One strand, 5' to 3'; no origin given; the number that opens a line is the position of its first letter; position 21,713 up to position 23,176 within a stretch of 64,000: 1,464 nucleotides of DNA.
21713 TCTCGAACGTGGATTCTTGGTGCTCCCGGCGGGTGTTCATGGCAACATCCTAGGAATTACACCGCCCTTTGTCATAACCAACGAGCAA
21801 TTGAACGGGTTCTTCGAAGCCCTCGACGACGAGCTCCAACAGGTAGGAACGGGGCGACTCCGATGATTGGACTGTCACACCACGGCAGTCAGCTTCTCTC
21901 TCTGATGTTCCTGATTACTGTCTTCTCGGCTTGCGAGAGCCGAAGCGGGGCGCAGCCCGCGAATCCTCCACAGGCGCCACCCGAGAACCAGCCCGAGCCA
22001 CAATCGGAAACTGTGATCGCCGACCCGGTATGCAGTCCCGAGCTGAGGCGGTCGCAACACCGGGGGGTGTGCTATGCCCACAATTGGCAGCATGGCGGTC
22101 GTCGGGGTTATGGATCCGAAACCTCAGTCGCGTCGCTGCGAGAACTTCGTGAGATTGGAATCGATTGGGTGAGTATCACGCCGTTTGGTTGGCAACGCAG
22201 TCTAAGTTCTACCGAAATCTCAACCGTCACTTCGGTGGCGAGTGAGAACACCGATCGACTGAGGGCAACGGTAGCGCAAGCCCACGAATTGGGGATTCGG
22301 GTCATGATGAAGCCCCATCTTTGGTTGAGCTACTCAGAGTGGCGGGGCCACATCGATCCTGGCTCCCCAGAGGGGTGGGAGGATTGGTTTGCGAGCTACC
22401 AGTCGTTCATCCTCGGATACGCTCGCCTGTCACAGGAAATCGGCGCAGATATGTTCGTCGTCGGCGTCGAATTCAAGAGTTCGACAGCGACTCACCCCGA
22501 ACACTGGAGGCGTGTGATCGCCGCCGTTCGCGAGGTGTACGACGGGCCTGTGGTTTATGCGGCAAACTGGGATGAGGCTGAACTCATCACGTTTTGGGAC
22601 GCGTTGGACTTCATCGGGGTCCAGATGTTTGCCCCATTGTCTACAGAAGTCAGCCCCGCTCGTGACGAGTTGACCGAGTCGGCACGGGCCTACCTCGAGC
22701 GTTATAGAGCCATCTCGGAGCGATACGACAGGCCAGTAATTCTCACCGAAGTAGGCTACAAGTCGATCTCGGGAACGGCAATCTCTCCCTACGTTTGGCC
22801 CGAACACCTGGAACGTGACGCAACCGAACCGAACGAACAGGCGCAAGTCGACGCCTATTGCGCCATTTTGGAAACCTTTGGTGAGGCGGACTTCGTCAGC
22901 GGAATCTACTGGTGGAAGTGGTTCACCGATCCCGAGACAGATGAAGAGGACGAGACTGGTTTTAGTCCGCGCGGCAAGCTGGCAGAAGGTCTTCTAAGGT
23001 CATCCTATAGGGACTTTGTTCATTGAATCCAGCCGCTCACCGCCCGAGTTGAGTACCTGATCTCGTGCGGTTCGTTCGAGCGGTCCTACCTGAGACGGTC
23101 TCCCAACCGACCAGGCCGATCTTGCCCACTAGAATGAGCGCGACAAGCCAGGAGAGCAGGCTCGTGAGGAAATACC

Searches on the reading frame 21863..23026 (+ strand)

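Call 3: search_protein_families(library=pfam, proteins=[window:21863-23026:+])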
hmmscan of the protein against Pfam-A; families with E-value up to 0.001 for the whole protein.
window:21863-23026:+ (387 aa): 1 family
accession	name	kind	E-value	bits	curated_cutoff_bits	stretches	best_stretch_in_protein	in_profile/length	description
PF22612.2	GH113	-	2.2e-58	198.3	27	1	76-369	4-286/289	Glycoside Hydrolase Family 113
